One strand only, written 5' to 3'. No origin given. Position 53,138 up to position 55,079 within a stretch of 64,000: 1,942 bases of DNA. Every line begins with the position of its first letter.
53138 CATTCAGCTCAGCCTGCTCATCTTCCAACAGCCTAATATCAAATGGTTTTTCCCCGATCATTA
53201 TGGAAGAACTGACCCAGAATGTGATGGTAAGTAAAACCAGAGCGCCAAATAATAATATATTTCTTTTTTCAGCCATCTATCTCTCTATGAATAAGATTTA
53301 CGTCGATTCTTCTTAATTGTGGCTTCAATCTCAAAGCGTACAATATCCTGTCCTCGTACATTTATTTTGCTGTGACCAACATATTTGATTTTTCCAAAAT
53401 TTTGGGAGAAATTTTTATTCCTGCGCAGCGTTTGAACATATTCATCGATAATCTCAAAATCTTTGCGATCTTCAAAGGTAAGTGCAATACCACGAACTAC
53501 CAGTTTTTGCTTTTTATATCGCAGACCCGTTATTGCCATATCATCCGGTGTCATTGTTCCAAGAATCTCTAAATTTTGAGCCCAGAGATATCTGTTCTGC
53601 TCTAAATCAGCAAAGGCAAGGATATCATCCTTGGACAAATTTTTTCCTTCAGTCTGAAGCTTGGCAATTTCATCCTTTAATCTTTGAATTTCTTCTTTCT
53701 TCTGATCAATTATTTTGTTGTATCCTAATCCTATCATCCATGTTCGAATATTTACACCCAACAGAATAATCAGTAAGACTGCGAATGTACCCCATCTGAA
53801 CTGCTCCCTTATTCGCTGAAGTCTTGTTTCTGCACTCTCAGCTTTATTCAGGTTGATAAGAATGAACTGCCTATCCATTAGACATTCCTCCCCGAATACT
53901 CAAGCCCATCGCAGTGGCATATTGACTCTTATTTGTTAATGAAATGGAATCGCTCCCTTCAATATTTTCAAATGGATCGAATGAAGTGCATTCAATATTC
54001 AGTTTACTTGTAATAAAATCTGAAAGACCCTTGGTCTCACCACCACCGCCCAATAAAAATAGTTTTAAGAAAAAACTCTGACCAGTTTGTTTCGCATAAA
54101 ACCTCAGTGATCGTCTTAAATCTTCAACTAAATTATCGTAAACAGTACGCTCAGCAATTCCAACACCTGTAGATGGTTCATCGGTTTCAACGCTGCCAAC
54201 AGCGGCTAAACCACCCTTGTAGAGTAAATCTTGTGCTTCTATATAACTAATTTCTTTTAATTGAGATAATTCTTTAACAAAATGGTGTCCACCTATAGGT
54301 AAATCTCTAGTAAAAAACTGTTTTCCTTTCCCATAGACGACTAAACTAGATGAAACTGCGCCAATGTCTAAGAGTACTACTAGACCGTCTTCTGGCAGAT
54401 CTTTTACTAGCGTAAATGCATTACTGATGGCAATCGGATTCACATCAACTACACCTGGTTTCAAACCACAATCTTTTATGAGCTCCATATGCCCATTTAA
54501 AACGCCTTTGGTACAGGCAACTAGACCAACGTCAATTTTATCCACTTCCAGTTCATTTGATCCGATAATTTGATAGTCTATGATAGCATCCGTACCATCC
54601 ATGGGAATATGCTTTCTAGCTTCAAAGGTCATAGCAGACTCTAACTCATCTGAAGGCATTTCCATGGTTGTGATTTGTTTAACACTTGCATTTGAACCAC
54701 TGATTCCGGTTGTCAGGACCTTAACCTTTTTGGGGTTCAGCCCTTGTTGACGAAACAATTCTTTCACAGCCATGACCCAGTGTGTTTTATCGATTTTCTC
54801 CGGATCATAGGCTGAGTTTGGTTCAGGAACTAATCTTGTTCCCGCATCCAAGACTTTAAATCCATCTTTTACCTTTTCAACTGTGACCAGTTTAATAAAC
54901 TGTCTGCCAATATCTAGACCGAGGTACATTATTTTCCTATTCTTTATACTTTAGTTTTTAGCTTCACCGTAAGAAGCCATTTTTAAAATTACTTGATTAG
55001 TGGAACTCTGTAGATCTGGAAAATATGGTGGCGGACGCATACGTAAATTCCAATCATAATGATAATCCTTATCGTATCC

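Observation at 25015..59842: About 35 kb of uninterrupted same-strand genes joins a type IV pilus operon, a dockerin-C25 protein, the PGA operon and a set of secreted proteases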

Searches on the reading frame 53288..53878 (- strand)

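Call 9: search_protein_families(library=pfam, proteins=[window:53288-53878:-], max_evalue=0.01)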
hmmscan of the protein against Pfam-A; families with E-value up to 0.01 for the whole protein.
window:53288-53878:- (197 aa): 2 families
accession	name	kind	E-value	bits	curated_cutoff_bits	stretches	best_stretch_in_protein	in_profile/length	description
PF05137.18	PilN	-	1.6e-05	25.3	22.8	1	103-188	3-78/78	Fimbrial assembly protein (PilN)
PF04977.20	DivIC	-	0.0032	17.7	28.9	1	54-84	23-53/80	Septum formation initiator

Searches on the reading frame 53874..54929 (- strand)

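Call 9: search_protein_families(library=pfam, proteins=[window:53874-54929:-], max_evalue=0.01)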
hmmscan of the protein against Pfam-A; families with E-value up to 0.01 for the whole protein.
window:53874-54929:- (352 aa): 2 families
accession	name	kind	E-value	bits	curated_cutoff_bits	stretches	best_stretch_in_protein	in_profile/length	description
PF11104.14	PilM_2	-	1.3e-40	139.9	27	1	4-347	1-339/340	Type IV pilus assembly protein PilM;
PF14450.12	FtsA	-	2.2e-09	38.2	31.8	1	185-342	1-127/127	Cell division protein FtsA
